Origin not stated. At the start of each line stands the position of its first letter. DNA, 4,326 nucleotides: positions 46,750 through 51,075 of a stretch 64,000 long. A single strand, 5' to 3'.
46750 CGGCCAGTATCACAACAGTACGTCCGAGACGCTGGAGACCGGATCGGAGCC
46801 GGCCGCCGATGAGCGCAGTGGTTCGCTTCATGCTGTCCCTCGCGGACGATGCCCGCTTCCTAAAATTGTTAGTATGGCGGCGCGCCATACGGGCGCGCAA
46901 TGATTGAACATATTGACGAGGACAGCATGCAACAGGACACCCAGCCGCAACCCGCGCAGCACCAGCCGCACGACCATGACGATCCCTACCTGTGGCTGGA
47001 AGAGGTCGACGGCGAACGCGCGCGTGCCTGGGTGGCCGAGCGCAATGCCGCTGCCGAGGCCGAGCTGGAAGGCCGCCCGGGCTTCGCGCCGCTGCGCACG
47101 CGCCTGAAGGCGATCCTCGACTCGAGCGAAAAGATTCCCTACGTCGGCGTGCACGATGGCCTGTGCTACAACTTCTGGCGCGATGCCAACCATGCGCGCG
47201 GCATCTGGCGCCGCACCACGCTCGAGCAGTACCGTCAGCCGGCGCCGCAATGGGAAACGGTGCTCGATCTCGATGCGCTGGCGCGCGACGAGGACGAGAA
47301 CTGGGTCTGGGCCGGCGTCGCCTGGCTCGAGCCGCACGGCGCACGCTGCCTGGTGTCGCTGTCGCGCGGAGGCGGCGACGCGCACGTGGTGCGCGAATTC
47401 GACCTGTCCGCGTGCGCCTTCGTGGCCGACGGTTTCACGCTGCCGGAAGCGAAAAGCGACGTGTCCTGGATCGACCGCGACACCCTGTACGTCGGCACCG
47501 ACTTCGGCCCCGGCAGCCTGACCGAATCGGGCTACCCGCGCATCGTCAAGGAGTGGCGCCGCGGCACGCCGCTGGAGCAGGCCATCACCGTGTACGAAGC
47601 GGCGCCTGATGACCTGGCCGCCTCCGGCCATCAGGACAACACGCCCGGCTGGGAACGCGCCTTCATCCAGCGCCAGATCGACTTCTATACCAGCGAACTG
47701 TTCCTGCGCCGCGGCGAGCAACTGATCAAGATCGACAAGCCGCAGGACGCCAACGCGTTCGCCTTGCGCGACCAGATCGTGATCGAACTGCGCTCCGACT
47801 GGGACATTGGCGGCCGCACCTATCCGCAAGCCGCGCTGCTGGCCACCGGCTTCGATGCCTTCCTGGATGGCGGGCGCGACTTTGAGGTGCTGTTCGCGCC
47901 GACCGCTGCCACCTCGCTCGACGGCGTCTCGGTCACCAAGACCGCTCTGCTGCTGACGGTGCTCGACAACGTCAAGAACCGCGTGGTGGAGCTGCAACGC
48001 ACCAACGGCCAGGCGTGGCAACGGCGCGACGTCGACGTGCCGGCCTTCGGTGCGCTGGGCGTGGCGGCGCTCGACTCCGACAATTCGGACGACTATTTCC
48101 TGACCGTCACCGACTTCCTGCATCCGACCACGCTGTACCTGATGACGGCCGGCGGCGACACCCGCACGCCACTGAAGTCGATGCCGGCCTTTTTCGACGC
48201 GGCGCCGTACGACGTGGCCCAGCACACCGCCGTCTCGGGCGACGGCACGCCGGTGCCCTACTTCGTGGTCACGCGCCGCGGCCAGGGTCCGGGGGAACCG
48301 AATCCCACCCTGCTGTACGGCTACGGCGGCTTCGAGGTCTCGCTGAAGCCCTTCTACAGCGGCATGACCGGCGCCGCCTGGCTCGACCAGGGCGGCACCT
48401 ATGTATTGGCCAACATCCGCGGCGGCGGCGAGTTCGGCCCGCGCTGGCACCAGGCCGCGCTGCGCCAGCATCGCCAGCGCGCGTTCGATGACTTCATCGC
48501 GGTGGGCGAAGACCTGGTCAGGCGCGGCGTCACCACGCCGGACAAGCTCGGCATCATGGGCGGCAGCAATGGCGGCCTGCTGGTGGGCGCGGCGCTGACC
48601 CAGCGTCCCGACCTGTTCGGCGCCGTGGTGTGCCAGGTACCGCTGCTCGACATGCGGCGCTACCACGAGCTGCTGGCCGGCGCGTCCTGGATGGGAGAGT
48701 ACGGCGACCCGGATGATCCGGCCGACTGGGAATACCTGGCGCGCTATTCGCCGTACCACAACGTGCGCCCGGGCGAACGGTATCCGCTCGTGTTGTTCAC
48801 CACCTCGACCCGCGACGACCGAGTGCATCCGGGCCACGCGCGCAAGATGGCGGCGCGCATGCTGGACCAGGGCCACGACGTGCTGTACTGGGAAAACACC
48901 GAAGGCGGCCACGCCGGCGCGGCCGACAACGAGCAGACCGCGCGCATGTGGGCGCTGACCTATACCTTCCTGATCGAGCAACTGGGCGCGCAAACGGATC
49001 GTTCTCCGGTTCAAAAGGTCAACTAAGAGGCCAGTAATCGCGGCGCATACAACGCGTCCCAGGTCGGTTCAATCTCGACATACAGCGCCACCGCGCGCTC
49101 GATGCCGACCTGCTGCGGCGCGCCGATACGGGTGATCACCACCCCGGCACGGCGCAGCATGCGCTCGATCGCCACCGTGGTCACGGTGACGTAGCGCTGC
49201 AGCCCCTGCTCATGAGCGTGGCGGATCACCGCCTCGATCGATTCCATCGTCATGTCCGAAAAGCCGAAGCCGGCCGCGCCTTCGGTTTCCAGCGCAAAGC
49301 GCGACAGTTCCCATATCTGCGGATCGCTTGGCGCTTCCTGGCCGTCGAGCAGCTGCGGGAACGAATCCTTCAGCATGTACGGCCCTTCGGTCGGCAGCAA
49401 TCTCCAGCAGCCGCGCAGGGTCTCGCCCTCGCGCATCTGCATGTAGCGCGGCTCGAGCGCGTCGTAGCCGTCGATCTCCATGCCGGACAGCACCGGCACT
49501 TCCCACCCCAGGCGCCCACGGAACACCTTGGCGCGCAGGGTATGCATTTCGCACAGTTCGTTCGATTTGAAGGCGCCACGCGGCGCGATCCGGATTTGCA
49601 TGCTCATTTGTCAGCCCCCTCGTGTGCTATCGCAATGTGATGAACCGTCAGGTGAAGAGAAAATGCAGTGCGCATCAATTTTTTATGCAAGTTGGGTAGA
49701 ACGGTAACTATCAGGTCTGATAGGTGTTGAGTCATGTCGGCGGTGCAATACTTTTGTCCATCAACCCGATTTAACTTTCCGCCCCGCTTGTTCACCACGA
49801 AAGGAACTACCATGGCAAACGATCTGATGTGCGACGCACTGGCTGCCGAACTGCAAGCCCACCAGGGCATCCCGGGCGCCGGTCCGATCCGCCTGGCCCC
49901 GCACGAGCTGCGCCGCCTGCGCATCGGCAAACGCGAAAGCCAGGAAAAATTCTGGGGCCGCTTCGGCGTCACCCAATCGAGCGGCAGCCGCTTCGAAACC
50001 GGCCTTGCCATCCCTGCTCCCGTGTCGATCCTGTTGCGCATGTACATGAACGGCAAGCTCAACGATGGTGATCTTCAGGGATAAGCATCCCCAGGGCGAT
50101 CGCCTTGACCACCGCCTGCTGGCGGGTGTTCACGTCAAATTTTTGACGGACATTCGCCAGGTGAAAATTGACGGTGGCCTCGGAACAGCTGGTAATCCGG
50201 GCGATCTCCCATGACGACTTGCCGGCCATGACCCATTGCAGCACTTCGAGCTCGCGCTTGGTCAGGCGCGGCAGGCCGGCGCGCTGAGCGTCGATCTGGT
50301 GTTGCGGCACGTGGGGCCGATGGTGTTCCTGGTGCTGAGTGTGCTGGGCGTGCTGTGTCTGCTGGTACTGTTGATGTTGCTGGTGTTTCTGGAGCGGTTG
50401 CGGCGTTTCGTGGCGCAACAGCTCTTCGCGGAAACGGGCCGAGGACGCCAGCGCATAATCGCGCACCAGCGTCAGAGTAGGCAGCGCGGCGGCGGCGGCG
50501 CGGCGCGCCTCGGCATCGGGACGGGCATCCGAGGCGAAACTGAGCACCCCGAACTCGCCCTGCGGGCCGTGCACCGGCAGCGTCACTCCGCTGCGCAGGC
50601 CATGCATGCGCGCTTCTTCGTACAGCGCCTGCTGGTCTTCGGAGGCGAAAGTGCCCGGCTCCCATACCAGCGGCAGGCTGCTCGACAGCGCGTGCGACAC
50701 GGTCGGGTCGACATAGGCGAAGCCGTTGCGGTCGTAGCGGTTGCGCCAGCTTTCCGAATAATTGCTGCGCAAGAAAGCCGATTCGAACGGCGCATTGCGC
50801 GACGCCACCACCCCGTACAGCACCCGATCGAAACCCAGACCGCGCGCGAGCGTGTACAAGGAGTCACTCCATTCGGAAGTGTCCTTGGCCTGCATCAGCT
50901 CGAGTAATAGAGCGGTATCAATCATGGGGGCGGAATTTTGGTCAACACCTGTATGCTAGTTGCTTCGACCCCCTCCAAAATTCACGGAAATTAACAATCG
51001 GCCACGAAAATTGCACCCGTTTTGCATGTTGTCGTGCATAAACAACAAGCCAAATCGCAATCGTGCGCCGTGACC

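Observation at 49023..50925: Complete las-type quorum-sensing locus (luxI / rsaL-like / luxR) with a predicted lux box and promoter geometry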

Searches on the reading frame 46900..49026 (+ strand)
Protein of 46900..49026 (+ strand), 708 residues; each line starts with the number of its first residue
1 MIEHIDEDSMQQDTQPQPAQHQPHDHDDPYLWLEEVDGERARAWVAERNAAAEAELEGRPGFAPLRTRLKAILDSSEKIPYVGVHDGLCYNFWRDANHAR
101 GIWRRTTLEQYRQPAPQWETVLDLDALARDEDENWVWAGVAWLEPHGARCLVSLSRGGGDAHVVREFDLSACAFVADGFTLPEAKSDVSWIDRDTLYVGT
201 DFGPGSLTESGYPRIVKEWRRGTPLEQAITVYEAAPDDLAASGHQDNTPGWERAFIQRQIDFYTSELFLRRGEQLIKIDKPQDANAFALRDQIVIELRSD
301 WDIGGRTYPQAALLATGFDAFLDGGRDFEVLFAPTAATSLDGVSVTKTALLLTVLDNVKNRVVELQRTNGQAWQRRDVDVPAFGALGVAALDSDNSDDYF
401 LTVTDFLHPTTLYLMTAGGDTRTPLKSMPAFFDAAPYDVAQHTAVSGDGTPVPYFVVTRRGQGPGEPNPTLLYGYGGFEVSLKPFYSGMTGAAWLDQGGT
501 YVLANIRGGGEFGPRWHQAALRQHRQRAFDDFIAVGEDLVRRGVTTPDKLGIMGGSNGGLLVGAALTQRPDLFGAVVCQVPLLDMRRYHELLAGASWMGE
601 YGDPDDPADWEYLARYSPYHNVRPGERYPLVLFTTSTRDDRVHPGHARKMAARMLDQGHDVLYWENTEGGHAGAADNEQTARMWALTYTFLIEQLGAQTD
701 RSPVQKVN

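Call 5: search_protein_families(library=pfam, proteins=[window:46900-49026:+], max_evalue=0.01)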
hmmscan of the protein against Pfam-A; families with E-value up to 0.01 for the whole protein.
window:46900-49026:+ (708 aa): 2 families
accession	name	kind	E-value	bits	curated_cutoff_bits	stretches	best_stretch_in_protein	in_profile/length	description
PF00326.27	Peptidase_S9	-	4.6e-50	170.5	22.6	1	492-697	7-212/213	Prolyl oligopeptidase family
PF02897.21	Peptidase_S9_N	-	8.9e-31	107.5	24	1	19-426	11-412/414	Prolyl oligopeptidase, N-terminal beta-propeller domain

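Call 6: search_protein_families(library=ncbifam, proteins=[window:46900-49026:+], max_evalue=0.01)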
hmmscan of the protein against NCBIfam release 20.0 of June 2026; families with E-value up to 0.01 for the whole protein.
window:46900-49026:+ (708 aa): 3 families
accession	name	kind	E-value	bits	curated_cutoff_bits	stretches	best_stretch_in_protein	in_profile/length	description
NF007511.0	PRK10115.1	equivalog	2.9e-39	135.1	1313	1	408-693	384-674/686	oligopeptidase B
NF050058.1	e_dPHAscl_type1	hypoth_equivalog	1.7e-05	24.4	150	1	544-656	100-206/276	extracellular catalytic domain type 1 short-chain-length polyhydroxyalkanoate depolymerase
NF053518.1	DipepPtdsDpp5Prph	equivalog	3.1e-05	22.7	900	1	458-562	415-520/655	dipeptidyl-peptidase Dpp5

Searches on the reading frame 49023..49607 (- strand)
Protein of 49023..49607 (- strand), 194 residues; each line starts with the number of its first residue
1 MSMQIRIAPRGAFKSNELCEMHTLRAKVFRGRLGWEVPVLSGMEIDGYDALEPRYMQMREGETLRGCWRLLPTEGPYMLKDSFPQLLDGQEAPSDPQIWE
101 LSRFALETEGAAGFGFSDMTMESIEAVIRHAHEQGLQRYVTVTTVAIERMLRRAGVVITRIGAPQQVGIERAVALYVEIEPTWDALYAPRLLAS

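Call 5: search_protein_families(library=pfam, proteins=[window:49023-49607:-], max_evalue=0.01)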
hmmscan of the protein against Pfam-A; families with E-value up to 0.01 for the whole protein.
window:49023-49607:- (194 aa): 1 family
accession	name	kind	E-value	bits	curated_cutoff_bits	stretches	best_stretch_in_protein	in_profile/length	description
PF00765.23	Autoind_synth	-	6.5e-34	117.5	24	1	15-179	7-175/183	Autoinducer synthase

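Call 6: search_protein_families(library=ncbifam, proteins=[window:49023-49607:-], max_evalue=0.01)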
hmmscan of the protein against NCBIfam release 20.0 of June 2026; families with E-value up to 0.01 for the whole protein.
window:49023-49607:- (194 aa): 3 families
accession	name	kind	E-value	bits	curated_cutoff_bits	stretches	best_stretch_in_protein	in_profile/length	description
NF010408.0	PRK13834.1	subfamily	3.6e-37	127.9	292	1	15-176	15-180/207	acyl-homoserine-lactone synthase TraI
NF052393.1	AHserLSynTraI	equivalog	3.8e-35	121.1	250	1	14-177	14-181/212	acyl-homoserine-lactone synthase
TIGR03694.1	exosort_acyl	subfamily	2.7e-05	23.7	111.95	0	116-164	153-201/241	PEP-CTERM/exosortase system-associated acyltransferase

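Call 7: find_related_loci(query=window:49023-49607:-, collection=genome_contigs, flank=3000)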
Query window:49023-49607:- (194 aa) in genome_contigs; peptide patterns used: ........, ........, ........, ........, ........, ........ (x = any residue, [..] = any of these).
183 stretches matched a pattern; 119 encode a relative of the query (tblastn E <= 1e-3); the best 80 are kept; 80 distinct loci.
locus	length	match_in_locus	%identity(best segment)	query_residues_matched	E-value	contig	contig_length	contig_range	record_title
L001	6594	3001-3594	93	1-194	5e-120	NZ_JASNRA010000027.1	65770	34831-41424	Massilia sp. YIM B02443 Scaffold27, whole genome shotgun sequence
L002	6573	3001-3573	88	1-191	3e-112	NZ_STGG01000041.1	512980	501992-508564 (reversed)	Massilia sp. HP4 HP4_ctg41, whole genome shotgun sequence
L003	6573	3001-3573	87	1-191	6e-111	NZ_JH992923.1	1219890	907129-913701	Massilia timonae CCUG 45783 supercont1.2, whole genome shotgun sequence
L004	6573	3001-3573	87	1-191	1e-110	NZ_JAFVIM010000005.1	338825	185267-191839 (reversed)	Massilia oculi strain HYUMC2021 contig5, whole genome shotgun sequence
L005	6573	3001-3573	87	1-191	6e-111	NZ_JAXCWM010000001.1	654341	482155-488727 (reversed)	Massilia sp. CFBP9012 CFBP9012_1, whole genome shotgun sequence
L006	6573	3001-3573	87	1-191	5e-110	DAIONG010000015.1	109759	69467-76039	MAG TPA_asm: Burkholderiaceae bacterium isolate CTOTU50295 NODE_30_length_109759_cov_19.518349, whole genome shotgun seq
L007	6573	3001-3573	87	1-191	4e-110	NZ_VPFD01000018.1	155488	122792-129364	Massilia arenae strain GEM5 GEM5_18_size155426, whole genome shotgun sequence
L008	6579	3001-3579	84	1-193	2e-109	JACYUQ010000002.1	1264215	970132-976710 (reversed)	Oxalobacteraceae sp. CFBP 13730 strain CFBP13730 CFBP1373002, whole genome shotgun sequence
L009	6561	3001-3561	87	1-187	2e-109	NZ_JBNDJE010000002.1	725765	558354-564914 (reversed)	Massilia sp. UYP11 Ga0504880_02, whole genome shotgun sequence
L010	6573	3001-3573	85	1-191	6e-108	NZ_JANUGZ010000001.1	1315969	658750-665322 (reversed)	Massilia aurea strain JCM 13879 1, whole genome shotgun sequence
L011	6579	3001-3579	83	1-193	4e-107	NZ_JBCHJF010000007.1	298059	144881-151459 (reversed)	Massilia sp. MP_M2 Ga0418738_07, whole genome shotgun sequence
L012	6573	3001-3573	83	1-191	2e-105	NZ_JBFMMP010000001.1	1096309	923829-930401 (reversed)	Massilia aurea strain 186 NODE_1_length_1096309_cov_198.746245, whole genome shotgun sequence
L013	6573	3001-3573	82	1-191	2e-101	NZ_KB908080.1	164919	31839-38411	Massilia niastensis DSM 21313 H162DRAFT_scaffold00005.5, whole genome shotgun sequence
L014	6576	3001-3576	78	1-191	3e-99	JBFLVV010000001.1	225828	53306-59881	MAG: Pseudomonadota bacterium isolate MAG015 MAG015_1, whole genome shotgun sequence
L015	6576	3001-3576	77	1-191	5e-98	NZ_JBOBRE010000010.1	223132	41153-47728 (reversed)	Massilia sp. BKSP1R2A-1 10, whole genome shotgun sequence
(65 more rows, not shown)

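Call 19: search_solved_structures(query=window:49023-49607:-, max_evalue=0.001, show_alignments=2)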
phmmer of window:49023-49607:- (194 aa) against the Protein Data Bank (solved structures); distinct sequences matched with E-value up to 0.001: 6.
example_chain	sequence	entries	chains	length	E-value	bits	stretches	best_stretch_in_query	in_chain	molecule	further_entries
1ro5_A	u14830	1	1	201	1.5e-57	197.6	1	3-188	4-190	Autoinducer synthesis protein lasI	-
3p2f_A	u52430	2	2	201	3.4e-26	95.4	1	8-181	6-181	AHL synthase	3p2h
5w8a_A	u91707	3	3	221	6.8e-14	55.2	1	18-185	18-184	Autoinducer synthase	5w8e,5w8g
5w8c_A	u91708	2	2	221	6.9e-14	55.2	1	18-185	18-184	Autoinducer synthase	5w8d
6wn0_A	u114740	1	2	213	1.3e-06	31.5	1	20-181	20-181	4-coumaroyl-homoserine lactone synthase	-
1k4j_A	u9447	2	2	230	9e-06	28.8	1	19-158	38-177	acyl-homoserinelactone synthase EsaI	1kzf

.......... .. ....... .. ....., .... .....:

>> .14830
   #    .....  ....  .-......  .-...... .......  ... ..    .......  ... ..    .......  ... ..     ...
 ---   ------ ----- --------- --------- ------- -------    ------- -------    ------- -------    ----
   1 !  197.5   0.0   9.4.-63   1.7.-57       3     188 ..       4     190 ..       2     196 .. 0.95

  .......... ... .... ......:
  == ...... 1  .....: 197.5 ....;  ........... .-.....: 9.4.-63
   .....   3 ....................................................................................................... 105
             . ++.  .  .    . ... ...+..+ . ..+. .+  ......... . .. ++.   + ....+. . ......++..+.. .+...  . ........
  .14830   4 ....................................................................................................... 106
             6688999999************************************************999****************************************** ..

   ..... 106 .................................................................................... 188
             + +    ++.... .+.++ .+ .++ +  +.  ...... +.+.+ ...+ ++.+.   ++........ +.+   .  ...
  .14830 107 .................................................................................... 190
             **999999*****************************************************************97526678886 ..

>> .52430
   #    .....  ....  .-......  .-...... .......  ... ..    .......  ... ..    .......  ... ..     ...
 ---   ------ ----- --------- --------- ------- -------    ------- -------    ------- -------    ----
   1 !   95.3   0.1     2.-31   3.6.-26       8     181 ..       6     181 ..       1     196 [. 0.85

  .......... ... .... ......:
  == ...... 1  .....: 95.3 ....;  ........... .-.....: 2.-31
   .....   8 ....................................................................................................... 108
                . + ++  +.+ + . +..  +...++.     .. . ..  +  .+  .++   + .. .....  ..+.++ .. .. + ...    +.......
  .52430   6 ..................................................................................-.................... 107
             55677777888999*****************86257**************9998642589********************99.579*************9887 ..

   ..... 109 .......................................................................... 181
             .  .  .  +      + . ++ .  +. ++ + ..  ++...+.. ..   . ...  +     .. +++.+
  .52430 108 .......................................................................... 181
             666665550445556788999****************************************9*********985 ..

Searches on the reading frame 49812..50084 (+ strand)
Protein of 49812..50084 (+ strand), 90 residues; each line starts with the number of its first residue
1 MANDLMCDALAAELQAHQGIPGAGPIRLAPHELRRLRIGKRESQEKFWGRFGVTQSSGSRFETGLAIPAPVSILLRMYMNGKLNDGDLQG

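Call 5: search_protein_families(library=pfam, proteins=[window:49812-50084:+], max_evalue=0.01)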
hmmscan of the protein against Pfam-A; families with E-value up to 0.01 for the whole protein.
window:49812-50084:+ (90 aa): 2 families
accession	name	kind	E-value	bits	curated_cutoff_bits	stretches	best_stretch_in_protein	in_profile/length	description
PF22495.2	HTH_92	-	4.5e-22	77.5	27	1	34-78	1-45/45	RsaL-like HTH domain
PF13560.12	HTH_31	-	0.0025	18.5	27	1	32-74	5-47/64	Helix-turn-helix domain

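Call 6: search_protein_families(library=ncbifam, proteins=[window:49812-50084:+], max_evalue=0.01)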
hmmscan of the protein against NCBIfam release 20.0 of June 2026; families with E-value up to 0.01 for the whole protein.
window:49812-50084:+ (90 aa): 1 family
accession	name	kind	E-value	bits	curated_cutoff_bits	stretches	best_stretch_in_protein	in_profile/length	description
TIGR03830.1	CxxCG_CxxCG_HTH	subfamily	0.0006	19.6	61.8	1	27-80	64-118/127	type II TA system antitoxin MqsA family protein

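Call 18: search_solved_structures(query=window:49812-50084:+, max_evalue=0.01, show_alignments=1)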
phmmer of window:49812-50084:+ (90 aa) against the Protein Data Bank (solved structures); distinct sequences matched with E-value up to 0.01: 1.
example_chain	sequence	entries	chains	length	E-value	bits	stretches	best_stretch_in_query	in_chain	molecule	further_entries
5j2y_A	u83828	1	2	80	2.1e-14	56.5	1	34-88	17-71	Regulatory protein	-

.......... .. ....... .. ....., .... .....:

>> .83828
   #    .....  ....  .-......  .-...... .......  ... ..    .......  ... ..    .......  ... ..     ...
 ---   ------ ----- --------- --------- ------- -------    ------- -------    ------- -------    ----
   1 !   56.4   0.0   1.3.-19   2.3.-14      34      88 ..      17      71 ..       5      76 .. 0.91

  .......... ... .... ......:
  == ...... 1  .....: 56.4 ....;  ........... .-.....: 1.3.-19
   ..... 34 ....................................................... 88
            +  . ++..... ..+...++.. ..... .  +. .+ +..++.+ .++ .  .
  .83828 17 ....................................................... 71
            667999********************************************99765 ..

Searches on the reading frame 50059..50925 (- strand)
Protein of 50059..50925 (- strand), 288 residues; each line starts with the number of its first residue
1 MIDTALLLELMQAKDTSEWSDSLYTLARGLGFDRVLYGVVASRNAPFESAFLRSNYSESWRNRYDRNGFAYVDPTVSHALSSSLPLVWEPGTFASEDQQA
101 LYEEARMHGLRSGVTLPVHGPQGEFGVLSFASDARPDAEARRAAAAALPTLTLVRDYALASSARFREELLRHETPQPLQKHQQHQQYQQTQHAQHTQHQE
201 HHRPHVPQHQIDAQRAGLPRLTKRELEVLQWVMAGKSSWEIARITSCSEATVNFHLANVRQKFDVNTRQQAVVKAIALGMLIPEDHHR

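Call 5: search_protein_families(library=pfam, proteins=[window:50059-50925:-], max_evalue=0.01)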
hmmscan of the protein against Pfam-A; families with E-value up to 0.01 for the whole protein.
window:50059-50925:- (288 aa): 3 families
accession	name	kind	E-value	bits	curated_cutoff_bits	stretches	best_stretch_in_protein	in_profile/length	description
PF03472.21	Autoind_bind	-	6.6e-36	123.5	23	1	17-158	3-145/149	Autoinducer binding domain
PF00196.25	GerE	-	5.6e-21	74.4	23.5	1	221-275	3-57/57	Bacterial regulatory proteins, luxR family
PF08281.18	Sigma70_r4_2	-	0.00053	20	25.7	1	218-262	8-53/54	Sigma-70, region 4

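Call 6: search_protein_families(library=ncbifam, proteins=[window:50059-50925:-], max_evalue=0.01)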
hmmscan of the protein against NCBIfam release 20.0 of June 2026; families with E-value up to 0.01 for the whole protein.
window:50059-50925:- (288 aa): 20 families
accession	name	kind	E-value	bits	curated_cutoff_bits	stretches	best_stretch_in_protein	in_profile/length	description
NF007561.1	PRK10188.1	equivalog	3e-27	95.5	350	2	220-280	179-239/240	quorum-sensing transcriptional regulator SdiA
TIGR03541.1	reg_near_HchA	equivalog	1.4e-21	77.1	215.6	2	220-280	171-231/232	PA1136 family autoinducer-binding transcriptional regulator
NF010444.1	PRK13870.1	equivalog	3.5e-18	65.9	250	2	16-135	18-135/234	autoinducer-binding transcriptional regulator TraR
TIGR03020.2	EpsA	equivalog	1.5e-17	64.1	170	1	205-276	187-246/247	XrtB/PEP-CTERM-associated transcriptional regulator EpsA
NF047785.1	respo_reg_MadR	equivalog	2.1e-10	40.3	300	1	211-280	139-208/209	MadR family response regulator transcription factor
NF007505.1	PRK10100.1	equivalog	8.6e-10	38.6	250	1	217-275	141-199/204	biofilm master transcriptional regulator CsgD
NF047402.1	TransRegVisN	equivalog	1e-08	34.8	250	1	220-276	185-241/246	transcriptional regulator VisN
NF047403.1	TransRegVisR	equivalog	2e-07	30.7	300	1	220-280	158-218/220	transcriptional regulator VisR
NF007708.0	PRK10403.1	equivalog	2.2e-07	30.6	343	1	209-273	142-206/215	nitrate/nitrite response regulator protein NarP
NF052445.1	RespRegMctR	equivalog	3.9e-07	29.7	300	1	218-277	142-201/205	two-component system response regulator MctR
NF003420.0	PRK04841.1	equivalog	6.5e-07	27.8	537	1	167-278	791-896/903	HTH-type transcriptional regulator MalT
NF052366.1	photon_PedR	equivalog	4.1e-06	26.9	120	1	221-280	3-62/74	photosynthetic electron transport-dependent transcriptional regulator PedR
NF041830.1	RR_TF_ErdR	exception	4.5e-06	26.5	390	1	210-273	140-203/213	response regulator transcription factor ErdR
NF007935.0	PRK10651.1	equivalog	7.3e-06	25.3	250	1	214-274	149-209/216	two-component system response regulator NarL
NF006900.1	PRK09390.1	equivalog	6.2e-05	22.6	255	1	204-273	126-195/203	response regulator FixJ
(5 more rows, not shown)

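Call 20: search_solved_structures(query=window:50059-50925:-, max_evalue=0.001, show_alignments=1)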
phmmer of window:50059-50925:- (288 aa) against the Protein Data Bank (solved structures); distinct sequences matched with E-value up to 0.001: 39.
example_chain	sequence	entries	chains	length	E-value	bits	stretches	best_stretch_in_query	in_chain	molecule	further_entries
6mvn_A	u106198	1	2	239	7.1e-60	206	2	7-165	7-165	Transcriptional regulator LasR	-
6mwh_A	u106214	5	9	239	4.8e-59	203.3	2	7-165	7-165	Transcriptional regulator LasR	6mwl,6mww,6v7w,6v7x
6mwz_A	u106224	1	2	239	2.1e-58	201.2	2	7-165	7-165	Transcriptional regulator LasR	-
6mvm_A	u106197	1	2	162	7e-41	143.7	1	8-164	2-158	Transcriptional regulator LasR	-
3ix3_A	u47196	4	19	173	2.8e-40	141.7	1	7-164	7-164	Transcriptional activator protein lasR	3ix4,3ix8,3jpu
2uv0_E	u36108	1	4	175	2.9e-40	141.7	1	7-164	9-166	TRANSCRIPTIONAL ACTIVATOR PROTEIN LASR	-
6d6a_A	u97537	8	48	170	2.9e-40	141.7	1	7-164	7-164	Transcriptional activator protein LasR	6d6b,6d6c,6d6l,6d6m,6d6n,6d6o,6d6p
6d6d_A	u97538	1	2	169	3e-40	141.7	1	7-164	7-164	Transcriptional activator protein LasR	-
4ng2_A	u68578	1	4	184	3.5e-40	141.5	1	7-164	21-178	Transcriptional activator protein LasR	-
7r3g_B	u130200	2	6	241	9.6e-30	107.2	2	9-134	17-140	Regulatory protein RhlR | PROSS optimized variant of RhlR with 75 mutations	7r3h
7r3i_A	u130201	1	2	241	9.1e-29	104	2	9-134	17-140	PROSS optimized variant of RhlR with 61 mutations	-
7r3j_C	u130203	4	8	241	2.4e-27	99.3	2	25-136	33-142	Regulatory protein RhlR | RhlR protein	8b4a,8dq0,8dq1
7r3e_A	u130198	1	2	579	5.7e-26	94.9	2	26-136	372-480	2-aminobenzoylacetyl-CoA thioesterase,Regulatory protein RhlR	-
3szt_A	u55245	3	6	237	4.9e-24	88.5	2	21-133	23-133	Quorum-sensing control repressor | LuxR family transcriptional regulator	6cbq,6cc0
4lfu_A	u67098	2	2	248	2.5e-23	86.2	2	221-287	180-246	Regulatory protein SdiA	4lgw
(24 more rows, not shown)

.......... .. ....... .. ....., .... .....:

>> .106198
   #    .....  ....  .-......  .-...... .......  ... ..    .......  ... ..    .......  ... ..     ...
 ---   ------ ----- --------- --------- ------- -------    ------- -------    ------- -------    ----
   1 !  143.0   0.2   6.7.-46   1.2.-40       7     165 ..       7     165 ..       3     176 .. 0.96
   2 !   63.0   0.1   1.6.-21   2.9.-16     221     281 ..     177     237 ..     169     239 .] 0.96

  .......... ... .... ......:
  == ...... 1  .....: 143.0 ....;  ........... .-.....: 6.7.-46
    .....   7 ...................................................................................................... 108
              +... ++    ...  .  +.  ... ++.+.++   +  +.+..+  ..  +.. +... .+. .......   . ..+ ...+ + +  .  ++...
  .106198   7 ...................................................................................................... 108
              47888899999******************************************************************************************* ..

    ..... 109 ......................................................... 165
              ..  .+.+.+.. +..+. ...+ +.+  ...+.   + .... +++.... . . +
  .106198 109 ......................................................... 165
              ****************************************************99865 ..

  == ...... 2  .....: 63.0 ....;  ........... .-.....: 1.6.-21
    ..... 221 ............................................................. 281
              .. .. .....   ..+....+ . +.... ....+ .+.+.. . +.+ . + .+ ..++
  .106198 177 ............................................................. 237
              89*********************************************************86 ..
